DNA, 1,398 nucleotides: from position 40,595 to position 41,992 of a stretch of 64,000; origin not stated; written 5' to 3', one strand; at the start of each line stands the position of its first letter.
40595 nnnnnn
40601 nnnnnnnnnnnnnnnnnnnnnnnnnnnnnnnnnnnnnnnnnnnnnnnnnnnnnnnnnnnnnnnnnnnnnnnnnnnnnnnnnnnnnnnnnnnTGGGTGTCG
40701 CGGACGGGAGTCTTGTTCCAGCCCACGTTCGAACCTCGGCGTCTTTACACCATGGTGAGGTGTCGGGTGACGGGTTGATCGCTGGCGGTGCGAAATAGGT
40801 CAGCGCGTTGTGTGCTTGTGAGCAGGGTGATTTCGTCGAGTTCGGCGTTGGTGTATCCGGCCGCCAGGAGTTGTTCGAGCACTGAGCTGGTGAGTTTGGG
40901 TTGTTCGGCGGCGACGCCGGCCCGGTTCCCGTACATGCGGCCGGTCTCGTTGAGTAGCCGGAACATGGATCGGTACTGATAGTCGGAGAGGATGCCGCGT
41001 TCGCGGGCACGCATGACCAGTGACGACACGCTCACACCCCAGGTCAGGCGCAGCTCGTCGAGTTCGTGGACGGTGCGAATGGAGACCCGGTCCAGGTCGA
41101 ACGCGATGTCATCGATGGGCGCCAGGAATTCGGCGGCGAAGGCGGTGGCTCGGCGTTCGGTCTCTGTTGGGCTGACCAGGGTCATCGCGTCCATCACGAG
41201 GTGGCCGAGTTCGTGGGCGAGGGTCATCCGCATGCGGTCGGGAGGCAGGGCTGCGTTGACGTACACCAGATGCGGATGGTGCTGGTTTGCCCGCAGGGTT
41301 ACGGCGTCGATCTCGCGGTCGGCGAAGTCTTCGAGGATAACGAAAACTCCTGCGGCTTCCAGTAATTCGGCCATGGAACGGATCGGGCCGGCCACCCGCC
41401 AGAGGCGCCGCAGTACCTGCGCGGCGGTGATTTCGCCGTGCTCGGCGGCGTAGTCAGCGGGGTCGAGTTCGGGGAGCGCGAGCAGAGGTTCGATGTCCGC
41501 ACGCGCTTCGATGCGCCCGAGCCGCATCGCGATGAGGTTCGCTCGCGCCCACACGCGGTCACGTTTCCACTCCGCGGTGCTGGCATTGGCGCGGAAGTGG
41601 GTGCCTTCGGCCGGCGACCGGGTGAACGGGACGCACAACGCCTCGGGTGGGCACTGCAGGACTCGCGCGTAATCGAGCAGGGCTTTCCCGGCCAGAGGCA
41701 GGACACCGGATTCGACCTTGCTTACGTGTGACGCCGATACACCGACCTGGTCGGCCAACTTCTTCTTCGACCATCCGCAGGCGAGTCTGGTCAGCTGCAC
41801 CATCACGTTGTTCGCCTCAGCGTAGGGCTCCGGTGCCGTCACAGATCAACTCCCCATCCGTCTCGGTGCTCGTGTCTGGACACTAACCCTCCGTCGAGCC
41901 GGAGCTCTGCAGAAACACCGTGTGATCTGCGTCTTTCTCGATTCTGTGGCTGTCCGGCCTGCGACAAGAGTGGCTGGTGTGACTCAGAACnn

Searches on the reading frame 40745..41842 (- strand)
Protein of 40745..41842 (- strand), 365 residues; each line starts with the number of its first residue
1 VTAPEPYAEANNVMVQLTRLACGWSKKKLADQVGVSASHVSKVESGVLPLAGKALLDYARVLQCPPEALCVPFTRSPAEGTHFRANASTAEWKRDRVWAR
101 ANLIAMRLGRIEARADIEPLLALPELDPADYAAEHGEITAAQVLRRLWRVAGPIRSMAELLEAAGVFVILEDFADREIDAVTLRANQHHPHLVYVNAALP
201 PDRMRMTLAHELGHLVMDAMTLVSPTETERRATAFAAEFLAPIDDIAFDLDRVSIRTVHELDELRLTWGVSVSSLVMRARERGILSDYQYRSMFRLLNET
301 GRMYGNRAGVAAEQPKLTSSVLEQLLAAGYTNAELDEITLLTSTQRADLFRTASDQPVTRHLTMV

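Call 20: find_encoding_contigs(protein=window:40745-41842:-, flank=10000, max_places=2)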
Protein window:40745-41842:- (365 aa): 1 contig read that carries it; 1 place shown.
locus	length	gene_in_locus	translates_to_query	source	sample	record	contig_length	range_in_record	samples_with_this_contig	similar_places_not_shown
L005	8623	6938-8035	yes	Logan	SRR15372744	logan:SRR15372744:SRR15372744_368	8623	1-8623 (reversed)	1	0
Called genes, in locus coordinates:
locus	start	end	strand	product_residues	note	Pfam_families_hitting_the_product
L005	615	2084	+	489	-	-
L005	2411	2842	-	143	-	PF19776:DUF6262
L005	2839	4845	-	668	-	PF00589:Phage_integrase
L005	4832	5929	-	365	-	PF02899:Phage_int_SAM_1 (weak), PF00589:Phage_integrase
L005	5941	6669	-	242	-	-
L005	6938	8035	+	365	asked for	PF01381:HTH_3, PF13560:HTH_31 (weak), PF06114:Peptidase_M78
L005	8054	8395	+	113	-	-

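Call 84: search_protein_families(library=padloc, proteins=[window:40745-41842:-], max_evalue=0.001)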
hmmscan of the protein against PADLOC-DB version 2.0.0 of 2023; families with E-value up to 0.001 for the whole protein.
window:40745-41842:- (365 aa): 17 families
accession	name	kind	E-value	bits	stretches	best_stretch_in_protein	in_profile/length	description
PDLC03949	RmrA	-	4.1e-47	158.8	1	14-336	6-319/363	-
PDLC03955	RmrA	-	4.1e-43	146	1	16-355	26-362/371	-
PDLC03946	RmrA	-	1.2e-34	117.6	1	16-338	8-323/357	-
PDLC03943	RmrA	-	1.9e-33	114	1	14-328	6-320/370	-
PDLC03947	RmrA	-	5.3e-32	109.1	1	16-298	17-306/383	-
PDLC03951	RmrA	-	1.1e-31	108.2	1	18-344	16-350/400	-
PDLC03953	RmrA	-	1.5e-30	104.7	1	18-332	13-333/373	-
PDLC03944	RmrA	-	8.1e-29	98.8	1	15-301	11-302/384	-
PDLC03954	RmrA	-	7.1e-28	95.6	1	16-323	16-333/380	-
PDLC03948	RmrA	-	1.2e-27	94.8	1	23-334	21-344/397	-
PDLC03952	RmrA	-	1.4e-26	91.3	1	18-333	30-357/395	-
PDLC03956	RmrA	-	8.1e-23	79.1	1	25-328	24-334/399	-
PDLC03945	RmrA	-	4.1e-19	67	1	157-301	162-312/394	-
PDLC03950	RmrA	-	2e-15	54.7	1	126-338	122-336/369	-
PDLC04141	capP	-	2.2e-11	41.7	1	159-280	27-151/242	capP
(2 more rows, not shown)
